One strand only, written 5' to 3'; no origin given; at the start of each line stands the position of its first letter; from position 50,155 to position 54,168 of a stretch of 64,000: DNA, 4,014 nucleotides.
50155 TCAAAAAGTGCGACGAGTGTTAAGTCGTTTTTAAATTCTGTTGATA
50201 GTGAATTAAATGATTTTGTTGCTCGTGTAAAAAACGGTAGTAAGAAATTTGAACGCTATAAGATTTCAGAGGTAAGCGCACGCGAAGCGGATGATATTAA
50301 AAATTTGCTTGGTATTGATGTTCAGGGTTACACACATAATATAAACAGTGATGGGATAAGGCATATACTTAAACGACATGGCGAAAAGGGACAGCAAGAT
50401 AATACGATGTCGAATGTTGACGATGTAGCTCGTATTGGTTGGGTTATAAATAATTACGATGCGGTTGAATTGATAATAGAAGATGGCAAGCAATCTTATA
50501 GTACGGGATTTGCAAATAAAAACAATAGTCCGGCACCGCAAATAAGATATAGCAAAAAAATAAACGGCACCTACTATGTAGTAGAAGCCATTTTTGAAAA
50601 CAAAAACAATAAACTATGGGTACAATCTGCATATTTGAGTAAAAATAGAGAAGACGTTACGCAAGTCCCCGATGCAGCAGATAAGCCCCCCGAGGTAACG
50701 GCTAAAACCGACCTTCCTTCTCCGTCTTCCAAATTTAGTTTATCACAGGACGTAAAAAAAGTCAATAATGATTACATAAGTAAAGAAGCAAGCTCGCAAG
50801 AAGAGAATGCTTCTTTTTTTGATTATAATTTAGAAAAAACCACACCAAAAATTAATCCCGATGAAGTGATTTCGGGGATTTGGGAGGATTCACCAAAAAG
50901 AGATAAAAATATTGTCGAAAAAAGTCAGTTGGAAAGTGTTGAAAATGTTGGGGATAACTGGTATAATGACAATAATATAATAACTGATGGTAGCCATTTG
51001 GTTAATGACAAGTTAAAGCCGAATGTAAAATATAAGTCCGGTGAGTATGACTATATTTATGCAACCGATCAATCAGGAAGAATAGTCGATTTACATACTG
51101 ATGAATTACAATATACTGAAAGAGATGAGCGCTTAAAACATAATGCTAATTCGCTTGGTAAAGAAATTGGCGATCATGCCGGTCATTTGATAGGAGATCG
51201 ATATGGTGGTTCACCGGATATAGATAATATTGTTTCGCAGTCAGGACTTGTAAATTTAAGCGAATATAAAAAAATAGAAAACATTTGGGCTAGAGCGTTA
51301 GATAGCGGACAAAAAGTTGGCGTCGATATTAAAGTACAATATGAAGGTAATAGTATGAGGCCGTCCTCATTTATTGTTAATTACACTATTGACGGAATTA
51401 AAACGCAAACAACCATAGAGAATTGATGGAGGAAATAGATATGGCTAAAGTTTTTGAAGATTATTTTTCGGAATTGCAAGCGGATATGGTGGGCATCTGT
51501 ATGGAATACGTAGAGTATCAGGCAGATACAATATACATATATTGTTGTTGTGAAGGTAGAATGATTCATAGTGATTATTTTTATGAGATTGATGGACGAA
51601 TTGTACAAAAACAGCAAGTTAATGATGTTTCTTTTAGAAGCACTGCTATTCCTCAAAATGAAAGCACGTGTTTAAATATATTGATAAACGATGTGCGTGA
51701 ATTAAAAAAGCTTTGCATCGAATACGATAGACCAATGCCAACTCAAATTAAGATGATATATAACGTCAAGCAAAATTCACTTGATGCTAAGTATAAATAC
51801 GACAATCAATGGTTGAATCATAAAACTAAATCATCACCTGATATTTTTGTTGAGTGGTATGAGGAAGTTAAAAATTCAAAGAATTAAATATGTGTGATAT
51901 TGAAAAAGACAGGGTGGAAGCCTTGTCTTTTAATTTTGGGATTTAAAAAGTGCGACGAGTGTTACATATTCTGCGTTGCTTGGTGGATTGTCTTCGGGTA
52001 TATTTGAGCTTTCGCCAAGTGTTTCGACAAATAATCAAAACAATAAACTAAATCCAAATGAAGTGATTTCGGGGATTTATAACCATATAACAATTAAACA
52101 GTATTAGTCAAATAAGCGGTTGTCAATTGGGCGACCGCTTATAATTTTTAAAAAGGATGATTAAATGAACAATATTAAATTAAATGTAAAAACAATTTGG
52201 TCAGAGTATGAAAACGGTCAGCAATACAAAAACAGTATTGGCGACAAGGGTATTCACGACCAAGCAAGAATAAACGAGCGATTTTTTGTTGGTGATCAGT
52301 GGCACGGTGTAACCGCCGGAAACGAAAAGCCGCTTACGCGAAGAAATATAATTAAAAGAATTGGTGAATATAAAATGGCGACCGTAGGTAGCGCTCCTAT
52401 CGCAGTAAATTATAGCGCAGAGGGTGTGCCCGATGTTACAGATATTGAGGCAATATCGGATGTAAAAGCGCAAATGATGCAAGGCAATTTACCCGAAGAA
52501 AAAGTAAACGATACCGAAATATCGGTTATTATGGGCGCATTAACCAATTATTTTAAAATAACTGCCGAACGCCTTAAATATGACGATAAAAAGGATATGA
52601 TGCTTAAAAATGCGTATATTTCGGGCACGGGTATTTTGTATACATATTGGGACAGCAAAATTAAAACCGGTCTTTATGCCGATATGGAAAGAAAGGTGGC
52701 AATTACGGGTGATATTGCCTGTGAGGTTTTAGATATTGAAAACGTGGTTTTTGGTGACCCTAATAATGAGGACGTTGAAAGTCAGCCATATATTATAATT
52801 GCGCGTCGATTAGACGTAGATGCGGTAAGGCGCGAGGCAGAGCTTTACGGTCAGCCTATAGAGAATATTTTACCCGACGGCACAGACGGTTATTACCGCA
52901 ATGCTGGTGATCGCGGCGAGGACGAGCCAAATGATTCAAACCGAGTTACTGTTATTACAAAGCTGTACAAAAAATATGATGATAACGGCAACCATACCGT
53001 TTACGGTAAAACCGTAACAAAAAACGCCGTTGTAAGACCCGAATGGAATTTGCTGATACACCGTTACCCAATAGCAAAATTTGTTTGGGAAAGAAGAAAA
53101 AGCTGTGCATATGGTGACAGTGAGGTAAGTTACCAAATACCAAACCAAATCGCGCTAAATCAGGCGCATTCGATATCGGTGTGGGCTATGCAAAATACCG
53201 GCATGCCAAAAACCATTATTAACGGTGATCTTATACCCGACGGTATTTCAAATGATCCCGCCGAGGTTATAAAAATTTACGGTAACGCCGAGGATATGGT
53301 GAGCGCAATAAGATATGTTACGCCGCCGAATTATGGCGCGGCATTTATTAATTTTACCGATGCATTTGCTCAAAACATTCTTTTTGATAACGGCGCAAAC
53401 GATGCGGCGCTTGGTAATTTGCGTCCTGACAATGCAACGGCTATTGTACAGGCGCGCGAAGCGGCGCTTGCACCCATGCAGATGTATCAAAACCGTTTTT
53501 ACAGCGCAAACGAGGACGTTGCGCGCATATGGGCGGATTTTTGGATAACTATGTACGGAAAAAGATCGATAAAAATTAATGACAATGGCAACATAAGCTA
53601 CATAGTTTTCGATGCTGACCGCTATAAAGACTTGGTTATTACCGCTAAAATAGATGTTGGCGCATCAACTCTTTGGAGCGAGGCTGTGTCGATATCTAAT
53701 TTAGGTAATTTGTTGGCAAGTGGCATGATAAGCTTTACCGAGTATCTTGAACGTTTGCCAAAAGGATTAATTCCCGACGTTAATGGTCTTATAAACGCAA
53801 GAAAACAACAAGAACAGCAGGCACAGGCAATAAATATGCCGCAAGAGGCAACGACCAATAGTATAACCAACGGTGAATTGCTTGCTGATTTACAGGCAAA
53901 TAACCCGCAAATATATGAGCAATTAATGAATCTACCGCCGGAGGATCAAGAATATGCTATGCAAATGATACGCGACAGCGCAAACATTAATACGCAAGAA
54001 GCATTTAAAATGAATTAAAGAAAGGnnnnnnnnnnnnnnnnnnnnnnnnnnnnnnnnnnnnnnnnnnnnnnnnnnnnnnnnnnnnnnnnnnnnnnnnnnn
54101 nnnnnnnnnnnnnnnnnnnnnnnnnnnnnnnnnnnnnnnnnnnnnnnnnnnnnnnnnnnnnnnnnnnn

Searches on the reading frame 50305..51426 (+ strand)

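Call 6: search_protein_families(library=pfam, proteins=[window:50305-51426:+], max_evalue=0.01)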
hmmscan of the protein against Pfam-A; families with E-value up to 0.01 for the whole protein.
window:50305-51426:+ (373 aa): 2 families
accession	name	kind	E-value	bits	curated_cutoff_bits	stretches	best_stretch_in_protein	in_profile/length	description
PF13930.12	Endonuclea_NS_2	-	3.1e-29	102.3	27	1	239-364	1-132/132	DNA/RNA non-specific endonuclease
PF18812.6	PBECR3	-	6.3e-16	58.8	30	1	2-115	15-111/115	phage-Barnase-EndoU-ColicinE5/D-RelE like nuclease3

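Call 7: search_protein_families(library=phrogs, proteins=[window:50305-51426:+], max_evalue=0.001)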
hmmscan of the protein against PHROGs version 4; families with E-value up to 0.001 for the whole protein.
window:50305-51426:+ (373 aa): 0 families

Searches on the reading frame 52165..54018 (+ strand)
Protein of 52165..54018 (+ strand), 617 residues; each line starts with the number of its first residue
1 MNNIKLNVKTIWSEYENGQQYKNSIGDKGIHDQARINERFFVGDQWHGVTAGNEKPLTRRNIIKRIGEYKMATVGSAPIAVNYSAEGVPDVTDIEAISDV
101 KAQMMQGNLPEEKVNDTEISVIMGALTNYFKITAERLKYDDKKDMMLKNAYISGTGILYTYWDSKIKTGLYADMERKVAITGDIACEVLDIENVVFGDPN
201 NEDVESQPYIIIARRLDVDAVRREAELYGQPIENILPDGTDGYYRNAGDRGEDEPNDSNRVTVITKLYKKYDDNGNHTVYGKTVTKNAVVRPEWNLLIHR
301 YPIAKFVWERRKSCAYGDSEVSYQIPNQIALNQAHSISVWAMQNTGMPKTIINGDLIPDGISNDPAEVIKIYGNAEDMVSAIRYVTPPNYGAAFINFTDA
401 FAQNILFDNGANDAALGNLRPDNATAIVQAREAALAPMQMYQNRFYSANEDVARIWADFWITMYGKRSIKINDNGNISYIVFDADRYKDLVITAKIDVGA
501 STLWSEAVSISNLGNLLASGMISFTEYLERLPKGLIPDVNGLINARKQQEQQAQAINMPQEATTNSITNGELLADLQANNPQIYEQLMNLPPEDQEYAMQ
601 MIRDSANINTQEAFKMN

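Call 6: search_protein_families(library=pfam, proteins=[window:52165-54018:+], max_evalue=0.01)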
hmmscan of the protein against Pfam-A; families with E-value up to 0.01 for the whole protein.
window:52165-54018:+ (617 aa): 0 families

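Call 7: search_protein_families(library=phrogs, proteins=[window:52165-54018:+], max_evalue=0.001)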
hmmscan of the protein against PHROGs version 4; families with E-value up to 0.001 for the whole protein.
window:52165-54018:+ (617 aa): 2 families
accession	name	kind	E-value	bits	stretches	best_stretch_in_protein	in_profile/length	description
phrog_156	-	head and packaging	2.8e-23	83.2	1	32-580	31-587/681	portal protein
phrog_332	-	connector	1.1e-06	28.3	1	150-389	134-350/560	head-tail adaptor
